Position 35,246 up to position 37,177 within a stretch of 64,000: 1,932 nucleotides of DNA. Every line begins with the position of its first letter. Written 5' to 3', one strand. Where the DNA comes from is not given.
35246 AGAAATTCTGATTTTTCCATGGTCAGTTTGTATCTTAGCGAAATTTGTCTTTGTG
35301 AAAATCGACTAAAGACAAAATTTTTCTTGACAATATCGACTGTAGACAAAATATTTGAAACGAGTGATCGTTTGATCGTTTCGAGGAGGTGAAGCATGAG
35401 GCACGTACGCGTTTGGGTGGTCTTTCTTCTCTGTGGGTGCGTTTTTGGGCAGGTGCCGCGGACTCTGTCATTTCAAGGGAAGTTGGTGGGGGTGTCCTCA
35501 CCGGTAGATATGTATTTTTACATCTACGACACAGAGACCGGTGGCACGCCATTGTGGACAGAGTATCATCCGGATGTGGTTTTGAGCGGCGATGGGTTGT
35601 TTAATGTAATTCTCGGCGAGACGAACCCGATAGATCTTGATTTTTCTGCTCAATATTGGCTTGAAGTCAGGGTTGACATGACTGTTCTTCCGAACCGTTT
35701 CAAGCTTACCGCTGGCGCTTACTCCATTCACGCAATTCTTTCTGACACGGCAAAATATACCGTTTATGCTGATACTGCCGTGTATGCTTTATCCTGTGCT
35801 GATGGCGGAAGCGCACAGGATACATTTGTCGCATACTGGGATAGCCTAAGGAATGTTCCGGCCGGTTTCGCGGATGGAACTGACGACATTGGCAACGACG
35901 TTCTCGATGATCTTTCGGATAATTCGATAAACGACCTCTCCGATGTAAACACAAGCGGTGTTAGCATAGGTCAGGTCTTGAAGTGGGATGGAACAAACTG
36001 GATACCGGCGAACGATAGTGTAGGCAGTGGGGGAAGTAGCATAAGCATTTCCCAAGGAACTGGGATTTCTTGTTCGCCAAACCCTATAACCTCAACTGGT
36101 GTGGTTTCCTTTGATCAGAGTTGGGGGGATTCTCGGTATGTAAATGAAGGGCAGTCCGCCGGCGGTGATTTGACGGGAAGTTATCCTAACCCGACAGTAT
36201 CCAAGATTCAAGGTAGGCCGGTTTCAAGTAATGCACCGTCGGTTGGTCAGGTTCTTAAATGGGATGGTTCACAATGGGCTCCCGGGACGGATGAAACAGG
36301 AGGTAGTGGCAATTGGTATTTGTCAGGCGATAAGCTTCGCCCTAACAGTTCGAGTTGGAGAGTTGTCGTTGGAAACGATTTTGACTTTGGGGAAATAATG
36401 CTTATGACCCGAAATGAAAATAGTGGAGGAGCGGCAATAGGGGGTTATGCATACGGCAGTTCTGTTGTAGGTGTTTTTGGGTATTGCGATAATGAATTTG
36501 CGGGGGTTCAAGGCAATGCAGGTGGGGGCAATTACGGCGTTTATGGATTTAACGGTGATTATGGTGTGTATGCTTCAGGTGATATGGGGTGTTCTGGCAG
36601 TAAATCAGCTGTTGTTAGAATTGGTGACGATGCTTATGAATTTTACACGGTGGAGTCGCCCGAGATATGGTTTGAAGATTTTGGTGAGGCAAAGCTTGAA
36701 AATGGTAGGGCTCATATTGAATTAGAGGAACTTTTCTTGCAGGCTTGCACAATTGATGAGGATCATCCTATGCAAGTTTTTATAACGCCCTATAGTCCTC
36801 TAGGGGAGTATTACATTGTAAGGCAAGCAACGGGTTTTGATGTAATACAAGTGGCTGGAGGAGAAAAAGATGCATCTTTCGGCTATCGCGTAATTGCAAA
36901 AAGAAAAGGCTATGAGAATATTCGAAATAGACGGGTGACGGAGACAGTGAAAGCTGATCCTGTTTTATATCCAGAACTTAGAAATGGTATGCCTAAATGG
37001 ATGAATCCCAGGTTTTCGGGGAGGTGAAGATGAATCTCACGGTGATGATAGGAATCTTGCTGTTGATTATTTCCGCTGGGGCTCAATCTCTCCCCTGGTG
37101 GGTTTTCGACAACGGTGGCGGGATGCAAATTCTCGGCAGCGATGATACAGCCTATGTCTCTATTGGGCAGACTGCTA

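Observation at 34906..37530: Three-gene AT-richer module: XRE regulator, repeat operators, tail-fibre-like secreted protein, mini T9SS cargo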

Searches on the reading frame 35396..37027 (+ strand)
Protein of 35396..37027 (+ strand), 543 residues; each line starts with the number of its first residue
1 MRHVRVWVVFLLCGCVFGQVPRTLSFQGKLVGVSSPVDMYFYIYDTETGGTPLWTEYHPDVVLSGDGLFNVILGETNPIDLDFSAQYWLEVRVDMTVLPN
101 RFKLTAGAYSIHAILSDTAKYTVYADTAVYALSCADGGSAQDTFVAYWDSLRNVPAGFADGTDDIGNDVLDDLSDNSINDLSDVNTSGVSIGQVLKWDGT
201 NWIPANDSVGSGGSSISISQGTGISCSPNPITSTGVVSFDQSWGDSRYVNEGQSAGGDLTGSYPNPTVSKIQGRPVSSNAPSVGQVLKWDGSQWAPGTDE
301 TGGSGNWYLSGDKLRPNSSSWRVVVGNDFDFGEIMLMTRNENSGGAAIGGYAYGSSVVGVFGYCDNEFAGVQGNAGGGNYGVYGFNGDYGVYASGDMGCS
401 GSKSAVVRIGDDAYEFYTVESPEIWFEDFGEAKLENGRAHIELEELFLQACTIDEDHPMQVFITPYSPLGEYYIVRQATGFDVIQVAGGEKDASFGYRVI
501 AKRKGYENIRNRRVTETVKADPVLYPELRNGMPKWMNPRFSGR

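Call 4: search_protein_families(library=pfam, proteins=[window:35396-37027:+], max_evalue=0.1)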
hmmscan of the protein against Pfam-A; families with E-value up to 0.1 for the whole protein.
window:35396-37027:+ (543 aa): 2 families
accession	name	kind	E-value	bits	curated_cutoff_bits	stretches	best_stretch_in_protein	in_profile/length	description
PF19565.4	DUF6087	-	0.025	15.3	27.1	0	272-296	34-56/99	Family of unknown function (DUF6087)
PF10066.14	DUF2304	-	0.045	14.5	25.5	1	5-43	32-70/106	Uncharacterized conserved protein (DUF2304)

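Call 6: find_homologous_proteins(query=window:35396-37027:+)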
Query window:35396-37027:+ (543 aa): 406 proteins with E <= 0.001 among 8000 candidates; the best 120 are listed.
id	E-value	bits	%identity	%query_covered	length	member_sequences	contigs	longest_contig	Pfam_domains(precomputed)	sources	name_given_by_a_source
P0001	0.0e+0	1259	100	100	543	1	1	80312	-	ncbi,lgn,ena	-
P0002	1.2e-130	455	48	94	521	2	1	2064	-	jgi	-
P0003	2.8e-98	348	32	63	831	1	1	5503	-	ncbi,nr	ncbi:hypothetical protein DRQ20_02920 [bacterium]|nr:MAG: hypothetical protein DRQ20_02920 [bacteriu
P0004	2.8e-89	318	46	63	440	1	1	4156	-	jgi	-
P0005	5.6e-87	311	39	97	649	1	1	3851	-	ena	-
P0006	2.7e-84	302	41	21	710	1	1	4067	-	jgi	jgi:hypothetical protein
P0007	7.3e-78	281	43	46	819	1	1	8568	-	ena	-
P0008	3.3e-77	279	46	31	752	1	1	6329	-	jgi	jgi:hypothetical protein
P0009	9.5e-77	277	50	18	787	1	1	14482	PF25296.2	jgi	jgi:uncharacterized protein YjbI with pentapeptide repeats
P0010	4.2e-76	275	54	37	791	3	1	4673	-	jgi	jgi:hypothetical protein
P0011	2.5e-74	269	49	50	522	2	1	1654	-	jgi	-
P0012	2.7e-73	266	43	36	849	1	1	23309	-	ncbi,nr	ncbi:MAG: hypothetical protein U9N06_01345 [candidate division WOR-3 bacterium]|nr:hypothetical prot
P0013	4.0e-72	262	42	45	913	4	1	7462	-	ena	-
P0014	4.3e-72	262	33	61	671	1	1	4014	-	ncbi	-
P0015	2.1e-69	253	33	52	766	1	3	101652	-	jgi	jgi:hypothetical protein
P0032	1.3e-49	187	35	43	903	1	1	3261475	-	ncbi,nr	ncbi:MAG: hypothetical protein JSU73_01310 [candidate division WOR-3 bacterium]|nr:MAG: hypothetical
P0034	3.4e-49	186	32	97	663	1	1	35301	-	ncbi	-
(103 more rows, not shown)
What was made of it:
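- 35396..37027 (+): 543-aa fibre-like secreted protein with no C-terminal sorting domain. Its parts are:
- signal peptide, aa 1-18
- conserved N-terminal beta-sandwich 'docking' domain, aa ~20-114 (35453-35737)
- two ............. hairpin units, aa ~176-302
- G/Y-rich segment, aa ~325-400
- C-terminal beta-sandwich with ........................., aa ~400-520. 406 homologs at E<=0.001 among the 8000 candidates scored, the named ones mostly from candidate division WOR-3 and other candidate phyla (call 6).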

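Call 7: search_protein_families(library=phrogs, proteins=[window:35396-37027:+], max_evalue=0.1)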
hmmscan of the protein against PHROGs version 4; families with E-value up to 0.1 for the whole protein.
window:35396-37027:+ (543 aa): 5 families
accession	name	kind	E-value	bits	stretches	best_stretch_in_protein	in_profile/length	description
phrog_6616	-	tail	3.4e-10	39.5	1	391-513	643-763/991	tail protein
phrog_9729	-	tail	5.1e-10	39.6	2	176-229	548-601/750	tail fiber protein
phrog_9627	-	unknown function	5.1e-09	36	1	112-225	174-265/676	-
phrog_32934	-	unknown function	6.4e-05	22.6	1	175-210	228-263/577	-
phrog_28023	-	unknown function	0.063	14.1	0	253-272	44-63/207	-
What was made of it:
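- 35396..37027 (+): PHROG tail fibre and tail families hit at about 1e-10 (call 7).
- On Phage tail fibre / tail protein families: phrog_9729 tail fiber 5.1e-10 and phrog_6616 tail protein 3.4e-10 (call 7).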

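Call 8: search_protein_families(library=ncbifam, proteins=[window:35396-37027:+], max_evalue=0.1)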
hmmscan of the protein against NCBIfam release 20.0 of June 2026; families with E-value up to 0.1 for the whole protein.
window:35396-37027:+ (543 aa): 0 families

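Call 10: find_encoding_contigs(protein=P0001, flank=10000, max_places=4)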
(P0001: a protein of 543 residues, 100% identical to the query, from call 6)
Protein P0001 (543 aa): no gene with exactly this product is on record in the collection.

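Call 11: find_encoding_contigs(protein=P0002, flank=10000, max_places=4)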
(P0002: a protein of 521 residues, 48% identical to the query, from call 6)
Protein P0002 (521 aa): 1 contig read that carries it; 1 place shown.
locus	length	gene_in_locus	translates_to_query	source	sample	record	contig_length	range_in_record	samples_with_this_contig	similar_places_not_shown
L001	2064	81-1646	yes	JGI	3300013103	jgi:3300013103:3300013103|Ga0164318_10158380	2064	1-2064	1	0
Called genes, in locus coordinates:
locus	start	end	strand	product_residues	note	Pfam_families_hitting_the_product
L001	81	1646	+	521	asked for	-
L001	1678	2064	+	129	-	?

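Call 33: predict_structure(alignment_id=A3)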
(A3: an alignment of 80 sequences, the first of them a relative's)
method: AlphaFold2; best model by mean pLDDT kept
length: 543 residues; sequences in the alignment: 80
mean_pLDDT: 71.7   pTM: 0.41
mean pLDDT of the five models: 71.7, 70.3, 70.0, 69.4, 68.5
residues with pLDDT >= 90: 195; 70-90: 106; 50-70: 91; < 50: 151
segments of 3 or more residues with pLDDT < 50: 108-172, 213-215, 325-381, 383-386, 540-543
pLDDT, mean of each block of 10 residues (from residue 1): 76 74 92 96 97 98 95 96 94 96 75 43 43 37 35 36 45 54 80 83 78 51 59 55 56 51 71 89 88 88 50 53 45 40 40 41 42 37 51 73 90 92 94 98 98 98 98 98 97 98 94 77 82 64 37
secondary structure, 60 per line:
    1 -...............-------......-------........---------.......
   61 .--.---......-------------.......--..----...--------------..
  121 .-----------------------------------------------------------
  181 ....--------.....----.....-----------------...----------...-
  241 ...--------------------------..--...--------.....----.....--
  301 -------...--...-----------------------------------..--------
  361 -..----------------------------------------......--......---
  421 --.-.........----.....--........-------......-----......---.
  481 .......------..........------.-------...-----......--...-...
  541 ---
elements in order: H2-16 E24-29 E37-44 E54-61 E68-73 E87-93 E102-104 E193-197 E202-206 E224-226 E237-239 E274-276 E285-289 E294-298 E308-310 E313-315 E404-409 E412-417 E425-433 E438-442 H445-450 E460-465 E471-476 E480-487 E494-503 H526-531
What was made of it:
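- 35396..37027 (+): AF2 pLDDT is above 90 for the N- and C-terminal domains (call 33).
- On Phage tail fibre / tail protein families: The shaft regions have pLDDT<50 as a monomer (call 33).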

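Call 37: fold_search(model_id=the predicted structure, library=pdb)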
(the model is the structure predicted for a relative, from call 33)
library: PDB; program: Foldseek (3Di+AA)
matches with E <= 10: 510; with E <= 0.001: 0
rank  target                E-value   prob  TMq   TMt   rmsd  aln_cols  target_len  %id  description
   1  7eea_C                1.3e-02  1.00  0.11  0.09   3.4        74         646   18  Cyanophage Pam1 tailspike receptor-binding domain (released 2021-10-20)
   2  7eea_B                1.4e-02  1.00  0.11  0.09   3.4        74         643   18  Cyanophage Pam1 tailspike receptor-binding domain (released 2021-10-20)
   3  6oe6_A                4.0e-02  0.99  0.12  0.40   9.2       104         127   13  Structure of a Uncharacterized protein from Leptospira interrogans serogroup Icterohaemorrhagiae serovar Copenhageni ( (released 2019-04-17)
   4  5fce_A                6.2e-02  1.00  0.13  0.50   3.7        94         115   11  The crystal structure of the ligand binding region of Serine-glutamate repeat protein A (SgrA) of Enterococcus faecium (released 2016-07-06)
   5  5iso_D                6.9e-02  0.85  0.10  0.28  12.9       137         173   12  STRUCTURE OF FULL LENGTH HUMAN AMPK (NON-PHOSPHORYLATED AT T-LOOP) IN COMPLEX WITH A SMALL MOLECULE ACTIVATOR, A BENZI (released 2017-03-29)
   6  5xax_A                7.7e-02  0.60  0.10  0.29   6.8       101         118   15  Parallel homodimer structures of the extracellular domains of the voltage-gated sodium channel beta4 subunit explain i (released 2017-07-05)
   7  9k4a_A                8.2e-02  0.99  0.11  0.09   3.7        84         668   15  Cryo-EM structure of depolymerase S2-4 from Klebsiella phage K64-1 (released 2026-03-25)
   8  7myj_B                1.1e-01  0.82  0.12  0.29  14.5       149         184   11  Structure of full length human AMPK (a2b1g1) in complex with a small molecule activator MSG011 (released 2022-06-29)
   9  5wjo_A                1.1e-01  0.77  0.11  0.24   5.6        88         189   18  Crystal structure of the unliganded PG90 TCR (released 2017-10-25)
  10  4guc_A                1.1e-01  0.44  0.10  0.29   6.3        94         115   15  1.4 Angstrom resolution crystal structure of uncharacterized protein BA_2500 from Bacillus anthracis str. Ames (released 2012-10-10)
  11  6rpt_C                1.1e-01  0.89  0.10  0.38   7.4        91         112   13  Structure of tick complement inhibitor CirpT1 complexed with macroglobubulin domain 4 of human complement C5 (released 2020-01-08)
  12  2y7m                  1.3e-01  0.38  0.09  0.15  13.9       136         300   13  Structure of N-terminal domain of Candida albicans als9-2 (Pt derivative) (released 2011-10-05)
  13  4le8_A                1.5e-01  0.47  0.10  0.16  13.6       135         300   12  Structure of the Als3 adhesin from Candida albicans, residues 1-299 (mature sequence) (released 2014-09-24)
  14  5vhv_A                1.7e-01  0.60  0.10  0.14   6.6        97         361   15  Pseudomonas fluorescens alkylpurine DNA glycosylase AlkC bound to DNA containing an oxocarbenium-intermediate analog (released 2017-10-25)
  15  4leb_A                1.8e-01  0.38  0.10  0.15  14.0       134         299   12  Structure of the Als3 adhesin from Candida albicans, residues 1-299 (mature sequence) in complex with hepta-threonine (released 2014-05-14)
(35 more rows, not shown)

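Call 48: find_encoding_contigs(protein=P0032, flank=7000, max_places=2)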
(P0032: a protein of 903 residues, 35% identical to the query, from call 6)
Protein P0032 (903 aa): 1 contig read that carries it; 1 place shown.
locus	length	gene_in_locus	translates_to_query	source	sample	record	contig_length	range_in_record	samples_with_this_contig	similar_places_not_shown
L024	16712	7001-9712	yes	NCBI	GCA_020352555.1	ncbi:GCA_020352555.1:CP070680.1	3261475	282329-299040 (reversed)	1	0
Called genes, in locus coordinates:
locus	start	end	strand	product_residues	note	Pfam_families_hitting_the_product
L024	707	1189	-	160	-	PF27226:AF_1845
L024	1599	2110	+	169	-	PF00206:Lyase_1, PF10415:FumaraseC_C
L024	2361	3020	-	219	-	PF07687:M20_dimer, PF01546:Peptidase_M20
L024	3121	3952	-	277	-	PF01546:Peptidase_M20, PF07687:M20_dimer (weak)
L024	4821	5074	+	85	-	-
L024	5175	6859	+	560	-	-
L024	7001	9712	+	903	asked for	-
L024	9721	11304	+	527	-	PF13860:FlgD_ig (weak)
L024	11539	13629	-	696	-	PF13860:FlgD_ig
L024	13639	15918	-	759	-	PF07705:CARDB (faint), PF13860:FlgD_ig (weak)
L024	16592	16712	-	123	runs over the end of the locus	-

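Call 49: find_encoding_contigs(protein=P0034, flank=7000, max_places=2)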
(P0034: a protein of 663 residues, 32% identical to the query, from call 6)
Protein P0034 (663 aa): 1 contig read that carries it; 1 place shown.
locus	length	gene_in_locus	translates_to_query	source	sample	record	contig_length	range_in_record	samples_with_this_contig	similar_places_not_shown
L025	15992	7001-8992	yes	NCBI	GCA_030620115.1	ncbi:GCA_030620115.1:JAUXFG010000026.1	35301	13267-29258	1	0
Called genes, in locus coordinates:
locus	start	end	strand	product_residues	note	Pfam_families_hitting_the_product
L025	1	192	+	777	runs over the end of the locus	PF03176:MMPL, PF00873:ACR_tran (faint), PF02460:Patched (weak), PF12349:Sterol-sensing (faint), PF03176:MMPL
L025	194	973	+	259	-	PF07044:DUF1329 (weak), PF17131:TP_0789-like, PF07044:DUF1329 (weak)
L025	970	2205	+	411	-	PF06980:DUF1302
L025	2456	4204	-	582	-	PF13860:FlgD_ig (weak), PF18962:Por_Secre_tail (weak)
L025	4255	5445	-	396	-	PF01053:Cys_Met_Meta_PP, PF06838:Met_gamma_lyase (weak), PF01212:Beta_elim_lyase (weak), PF00266:Aminotran_5 (faint)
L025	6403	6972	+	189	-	PF13860:FlgD_ig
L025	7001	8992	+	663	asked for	-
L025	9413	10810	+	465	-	PF01011:PQQ (faint), PF13570:Beta-prop_ACSF4, PF13360:PQQ_2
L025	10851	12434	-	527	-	-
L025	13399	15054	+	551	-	PF01609:DDE_Tnp_1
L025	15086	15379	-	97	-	-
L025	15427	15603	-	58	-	-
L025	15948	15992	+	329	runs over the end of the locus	-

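Call 63: find_related_loci(query=window:35396-37027:+, collection=viral_contigs, flank=6000)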
Query window:35396-37027:+ (543 aa) in viral_contigs; peptide patterns used: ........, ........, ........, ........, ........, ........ (x = any residue, [..] = any of these).
20 stretches matched a pattern; 16 encode a relative of the query (tblastn E <= 1e-3); 15 distinct loci.
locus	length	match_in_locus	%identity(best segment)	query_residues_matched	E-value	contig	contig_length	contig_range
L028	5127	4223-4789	44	178-302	8e-7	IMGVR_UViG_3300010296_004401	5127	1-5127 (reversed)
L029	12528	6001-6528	51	178-302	8e-7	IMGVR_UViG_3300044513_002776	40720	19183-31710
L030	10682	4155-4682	51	178-302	8e-7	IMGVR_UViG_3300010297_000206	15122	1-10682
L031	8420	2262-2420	48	183-234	1e-6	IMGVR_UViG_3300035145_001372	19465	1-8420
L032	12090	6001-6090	60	183-212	7e-6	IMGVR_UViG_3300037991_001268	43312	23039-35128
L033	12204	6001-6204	36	180-304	9e-6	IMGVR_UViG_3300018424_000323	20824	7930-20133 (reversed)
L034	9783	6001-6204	36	180-304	9e-6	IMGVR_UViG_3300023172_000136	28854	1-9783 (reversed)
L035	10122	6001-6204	36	180-304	9e-6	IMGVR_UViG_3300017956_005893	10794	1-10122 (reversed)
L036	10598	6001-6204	36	180-304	9e-6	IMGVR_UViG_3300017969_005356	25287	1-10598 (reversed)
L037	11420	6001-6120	48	257-296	1e-6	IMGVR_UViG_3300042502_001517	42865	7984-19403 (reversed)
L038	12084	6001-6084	50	176-203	1e-4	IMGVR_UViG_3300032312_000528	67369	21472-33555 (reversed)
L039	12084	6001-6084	50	176-203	1e-4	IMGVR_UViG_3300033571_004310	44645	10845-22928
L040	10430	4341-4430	53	173-202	7e-4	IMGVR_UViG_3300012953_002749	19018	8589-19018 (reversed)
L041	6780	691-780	53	173-202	8e-4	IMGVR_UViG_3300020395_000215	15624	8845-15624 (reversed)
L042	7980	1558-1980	28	183-305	2e-6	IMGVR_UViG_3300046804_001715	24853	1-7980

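Call 71: fold_search(model_id=the predicted structure, library=viral)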
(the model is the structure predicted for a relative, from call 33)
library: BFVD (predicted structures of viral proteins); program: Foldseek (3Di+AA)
matches with E <= 10: 490; with E <= 0.001: 17
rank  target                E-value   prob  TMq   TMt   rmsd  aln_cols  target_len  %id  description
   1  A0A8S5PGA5            8.5e-10  1.00  0.19  0.31  16.7       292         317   16  Uncharacterized protein (Fragment) [Siphoviridae sp. ctXQ92]
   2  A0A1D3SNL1            1.8e-09  1.00  0.22  0.15  20.6       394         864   19  (no name in the UniProt tables at hand)
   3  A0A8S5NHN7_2          2.0e-09  1.00  0.22  0.16  14.4       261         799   18  Tail protein [Siphoviridae sp. ctmTU3]
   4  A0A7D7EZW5            2.6e-09  1.00  0.20  0.12  40.2       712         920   11  (no name in the UniProt tables at hand)
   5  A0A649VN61            1.6e-06  1.00  0.18  0.27  11.7       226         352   21  Minor tail protein [Arthrobacter phage Mufasa8]
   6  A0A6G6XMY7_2          2.8e-06  1.00  0.24  0.15  47.3       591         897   13  (no name in the UniProt tables at hand)
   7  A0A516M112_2          3.9e-06  1.00  0.22  0.14  54.7       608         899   14  (no name in the UniProt tables at hand)
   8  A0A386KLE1            3.9e-06  0.95  0.12  0.12  29.6       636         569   12  Minor tail protein [Microbacterium phage Burro]
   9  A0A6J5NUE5            8.0e-06  1.00  0.20  0.22  20.9       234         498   14  Uncharacterized protein [uncultured Caudovirales phage]
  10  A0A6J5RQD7            6.5e-05  0.95  0.11  0.12  39.3       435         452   14  Uncharacterized protein [uncultured Caudovirales phage]
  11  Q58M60                6.9e-05  1.00  0.22  0.11  12.5       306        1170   12  Phage tail fiber-like protein [Prochlorococcus phage P-SSM2]
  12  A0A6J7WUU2            8.6e-05  0.98  0.12  0.13  27.0       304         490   13  Uncharacterized protein [uncultured Caudovirales phage]
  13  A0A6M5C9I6            9.6e-05  1.00  0.17  0.31  15.8       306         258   18  (no name in the UniProt tables at hand)
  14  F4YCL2                1.2e-04  0.82  0.11  0.09  52.3       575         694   11  (no name in the UniProt tables at hand)
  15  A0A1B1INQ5            2.1e-04  1.00  0.19  0.23  40.0       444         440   11  (no name in the UniProt tables at hand)
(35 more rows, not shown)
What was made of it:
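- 35396..37027 (+): BFVD fold hits are to phage tail proteins (call 71).
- On Phage tail fibre / tail protein families: BFVD Foldseek gives 17 hits at E<=1e-3, led by tail and minor tail proteins (call 71).
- PHROG tail families and BFVD fold hits (calls 7, 71).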

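Call 77: list_cluster_members(proteins=[P0001, P0121, P0136, P0129, P0130, P0128, P0126, P0125, P0127, P0122])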
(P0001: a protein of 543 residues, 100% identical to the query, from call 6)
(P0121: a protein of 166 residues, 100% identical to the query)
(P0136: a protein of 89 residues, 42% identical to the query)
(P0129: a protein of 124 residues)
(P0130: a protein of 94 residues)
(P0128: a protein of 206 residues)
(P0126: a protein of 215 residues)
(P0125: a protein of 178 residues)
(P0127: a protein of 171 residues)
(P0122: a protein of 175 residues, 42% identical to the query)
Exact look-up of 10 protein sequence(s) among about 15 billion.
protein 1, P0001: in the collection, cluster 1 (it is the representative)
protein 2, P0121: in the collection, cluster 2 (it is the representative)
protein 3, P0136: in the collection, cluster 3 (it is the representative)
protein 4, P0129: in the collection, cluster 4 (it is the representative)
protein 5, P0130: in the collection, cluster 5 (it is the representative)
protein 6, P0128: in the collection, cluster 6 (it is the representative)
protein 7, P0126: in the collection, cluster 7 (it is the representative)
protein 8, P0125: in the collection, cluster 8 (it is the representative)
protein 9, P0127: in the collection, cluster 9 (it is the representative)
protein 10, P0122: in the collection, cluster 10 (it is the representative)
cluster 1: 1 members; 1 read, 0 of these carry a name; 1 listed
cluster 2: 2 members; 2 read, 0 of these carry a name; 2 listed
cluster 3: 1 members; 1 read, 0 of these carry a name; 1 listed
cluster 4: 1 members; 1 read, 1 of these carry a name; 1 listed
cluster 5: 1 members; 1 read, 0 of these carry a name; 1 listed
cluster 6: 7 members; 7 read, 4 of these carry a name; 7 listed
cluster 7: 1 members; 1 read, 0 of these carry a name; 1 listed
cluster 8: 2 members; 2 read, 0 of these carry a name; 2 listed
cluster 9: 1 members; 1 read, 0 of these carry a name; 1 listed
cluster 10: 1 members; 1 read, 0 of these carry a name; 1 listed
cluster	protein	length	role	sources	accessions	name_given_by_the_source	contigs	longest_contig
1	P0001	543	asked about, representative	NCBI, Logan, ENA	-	-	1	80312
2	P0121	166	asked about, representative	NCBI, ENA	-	-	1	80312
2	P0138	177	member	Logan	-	-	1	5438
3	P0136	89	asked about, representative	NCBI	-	-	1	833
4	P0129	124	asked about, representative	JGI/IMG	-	hypothetical protein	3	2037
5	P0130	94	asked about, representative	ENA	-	-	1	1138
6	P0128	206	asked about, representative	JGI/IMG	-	hypothetical protein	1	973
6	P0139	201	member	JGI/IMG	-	hypothetical protein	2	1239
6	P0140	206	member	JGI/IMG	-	hypothetical protein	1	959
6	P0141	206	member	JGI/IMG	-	hypothetical protein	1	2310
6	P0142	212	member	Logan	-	-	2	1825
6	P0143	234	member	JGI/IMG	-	-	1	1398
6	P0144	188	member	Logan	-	-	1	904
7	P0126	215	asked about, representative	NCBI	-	-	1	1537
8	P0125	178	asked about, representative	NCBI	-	-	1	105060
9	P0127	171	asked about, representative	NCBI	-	-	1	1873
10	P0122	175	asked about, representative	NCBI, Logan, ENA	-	-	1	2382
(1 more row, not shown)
